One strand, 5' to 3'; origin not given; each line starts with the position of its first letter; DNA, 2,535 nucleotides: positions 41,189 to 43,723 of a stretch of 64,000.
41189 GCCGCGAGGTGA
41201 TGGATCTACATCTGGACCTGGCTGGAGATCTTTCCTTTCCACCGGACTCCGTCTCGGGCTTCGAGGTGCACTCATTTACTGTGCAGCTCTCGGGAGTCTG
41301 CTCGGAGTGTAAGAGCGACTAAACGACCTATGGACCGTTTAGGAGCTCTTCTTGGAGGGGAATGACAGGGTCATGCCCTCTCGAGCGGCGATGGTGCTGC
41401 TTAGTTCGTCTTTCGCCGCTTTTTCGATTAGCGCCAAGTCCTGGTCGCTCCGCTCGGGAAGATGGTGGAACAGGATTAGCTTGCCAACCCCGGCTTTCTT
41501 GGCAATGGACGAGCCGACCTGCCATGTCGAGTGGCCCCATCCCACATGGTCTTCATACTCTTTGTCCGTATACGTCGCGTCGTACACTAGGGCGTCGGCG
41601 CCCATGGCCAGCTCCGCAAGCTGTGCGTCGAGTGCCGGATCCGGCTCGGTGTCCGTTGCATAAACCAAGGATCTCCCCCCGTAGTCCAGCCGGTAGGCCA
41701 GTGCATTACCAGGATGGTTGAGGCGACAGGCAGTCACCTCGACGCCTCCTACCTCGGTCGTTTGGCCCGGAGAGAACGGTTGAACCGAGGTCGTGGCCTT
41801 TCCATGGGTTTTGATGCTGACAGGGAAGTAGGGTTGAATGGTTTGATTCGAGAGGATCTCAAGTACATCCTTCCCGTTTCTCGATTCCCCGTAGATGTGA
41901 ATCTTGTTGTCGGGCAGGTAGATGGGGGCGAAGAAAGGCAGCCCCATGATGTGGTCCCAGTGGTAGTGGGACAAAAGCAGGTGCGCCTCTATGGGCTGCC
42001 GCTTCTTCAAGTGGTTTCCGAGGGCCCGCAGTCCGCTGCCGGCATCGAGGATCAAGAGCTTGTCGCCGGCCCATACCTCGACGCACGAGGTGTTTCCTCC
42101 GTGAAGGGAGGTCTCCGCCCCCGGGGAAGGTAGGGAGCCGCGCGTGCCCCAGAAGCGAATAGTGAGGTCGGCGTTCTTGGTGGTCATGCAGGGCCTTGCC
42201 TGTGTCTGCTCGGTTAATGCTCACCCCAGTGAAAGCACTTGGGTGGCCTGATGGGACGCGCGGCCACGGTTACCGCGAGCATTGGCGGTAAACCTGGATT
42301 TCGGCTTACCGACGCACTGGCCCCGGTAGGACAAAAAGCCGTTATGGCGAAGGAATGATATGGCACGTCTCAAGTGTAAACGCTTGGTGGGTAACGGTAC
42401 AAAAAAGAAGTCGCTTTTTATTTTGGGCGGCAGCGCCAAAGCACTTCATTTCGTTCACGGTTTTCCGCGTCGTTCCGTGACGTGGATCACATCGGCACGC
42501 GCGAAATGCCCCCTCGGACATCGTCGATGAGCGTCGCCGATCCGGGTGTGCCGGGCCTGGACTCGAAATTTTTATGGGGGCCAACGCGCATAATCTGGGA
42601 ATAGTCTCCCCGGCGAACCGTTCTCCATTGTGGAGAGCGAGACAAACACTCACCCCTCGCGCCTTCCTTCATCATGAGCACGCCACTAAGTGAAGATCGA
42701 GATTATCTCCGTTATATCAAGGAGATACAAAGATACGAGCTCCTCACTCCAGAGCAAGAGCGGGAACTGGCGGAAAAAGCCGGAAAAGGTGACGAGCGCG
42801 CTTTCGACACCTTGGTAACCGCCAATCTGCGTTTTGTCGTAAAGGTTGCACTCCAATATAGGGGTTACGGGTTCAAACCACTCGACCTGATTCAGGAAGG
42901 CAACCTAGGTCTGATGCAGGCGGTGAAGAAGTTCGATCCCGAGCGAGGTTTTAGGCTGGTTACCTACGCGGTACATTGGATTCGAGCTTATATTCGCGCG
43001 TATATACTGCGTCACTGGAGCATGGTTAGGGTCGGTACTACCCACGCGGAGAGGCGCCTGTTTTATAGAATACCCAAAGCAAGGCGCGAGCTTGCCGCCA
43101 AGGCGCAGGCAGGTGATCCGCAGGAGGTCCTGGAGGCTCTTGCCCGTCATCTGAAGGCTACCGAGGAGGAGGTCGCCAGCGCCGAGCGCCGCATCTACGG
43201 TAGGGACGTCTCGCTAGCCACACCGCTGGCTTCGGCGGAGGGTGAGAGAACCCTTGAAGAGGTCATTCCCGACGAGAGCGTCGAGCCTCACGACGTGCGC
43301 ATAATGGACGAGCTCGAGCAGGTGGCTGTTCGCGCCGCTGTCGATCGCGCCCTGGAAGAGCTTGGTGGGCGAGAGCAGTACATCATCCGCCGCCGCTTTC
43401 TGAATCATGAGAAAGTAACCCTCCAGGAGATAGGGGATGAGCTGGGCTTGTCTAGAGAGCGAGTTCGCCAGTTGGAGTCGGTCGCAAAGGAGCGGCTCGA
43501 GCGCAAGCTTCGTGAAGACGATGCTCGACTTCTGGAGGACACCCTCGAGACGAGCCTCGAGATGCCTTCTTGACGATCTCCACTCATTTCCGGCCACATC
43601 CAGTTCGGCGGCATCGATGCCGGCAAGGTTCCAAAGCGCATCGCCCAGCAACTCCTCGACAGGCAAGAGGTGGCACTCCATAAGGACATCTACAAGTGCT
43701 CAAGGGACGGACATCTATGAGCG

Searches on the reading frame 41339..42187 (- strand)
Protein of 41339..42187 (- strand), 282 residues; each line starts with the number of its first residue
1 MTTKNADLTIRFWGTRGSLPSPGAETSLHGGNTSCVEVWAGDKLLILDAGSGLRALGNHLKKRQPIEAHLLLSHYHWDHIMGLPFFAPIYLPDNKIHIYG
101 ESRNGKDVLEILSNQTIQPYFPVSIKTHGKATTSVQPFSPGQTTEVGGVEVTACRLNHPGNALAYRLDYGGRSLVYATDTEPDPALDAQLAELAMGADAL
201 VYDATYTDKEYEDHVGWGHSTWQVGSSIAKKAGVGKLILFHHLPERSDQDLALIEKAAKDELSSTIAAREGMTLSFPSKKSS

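Call 48: search_protein_families(library=pfam, proteins=[window:41339-42187:-], max_evalue=0.001)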
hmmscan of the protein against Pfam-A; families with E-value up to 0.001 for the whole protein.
window:41339-42187:- (282 aa): 2 families
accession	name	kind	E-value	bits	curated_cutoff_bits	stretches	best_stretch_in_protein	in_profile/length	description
PF12706.13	Lactamase_B_2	-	8.6e-22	78.2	27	1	46-242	4-200/200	Beta-lactamase superfamily domain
PF00753.33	Lactamase_B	-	1.8e-08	35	22.7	1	31-182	4-152/196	Metallo-beta-lactamase superfamily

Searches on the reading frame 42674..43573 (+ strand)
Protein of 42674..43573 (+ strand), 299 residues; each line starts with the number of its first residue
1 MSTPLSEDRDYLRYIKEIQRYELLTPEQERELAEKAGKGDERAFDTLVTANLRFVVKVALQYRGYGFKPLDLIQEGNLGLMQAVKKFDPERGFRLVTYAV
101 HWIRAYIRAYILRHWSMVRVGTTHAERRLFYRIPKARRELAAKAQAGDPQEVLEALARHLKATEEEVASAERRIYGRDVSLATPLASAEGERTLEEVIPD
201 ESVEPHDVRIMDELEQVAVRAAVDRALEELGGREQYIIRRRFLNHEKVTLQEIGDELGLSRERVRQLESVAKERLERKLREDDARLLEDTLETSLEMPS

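Call 24: search_protein_families(library=pfam, proteins=[window:42674-43573:+], max_evalue=0.001)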
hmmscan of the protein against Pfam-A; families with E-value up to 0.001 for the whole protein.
window:42674-43573:+ (299 aa): 3 families
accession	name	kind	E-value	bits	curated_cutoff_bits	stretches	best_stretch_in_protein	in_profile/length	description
PF04542.20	Sigma70_r2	-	2.4e-18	66.1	24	1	47-115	1-69/71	Sigma-70 region 2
PF04545.22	Sigma70_r4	-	1e-12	47.8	24.1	1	226-275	1-48/50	Sigma-70, region 4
PF00140.25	Sigma70_r1_2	-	3.2e-08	33.8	22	1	14-41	6-33/34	Sigma-70 factor, region 1.2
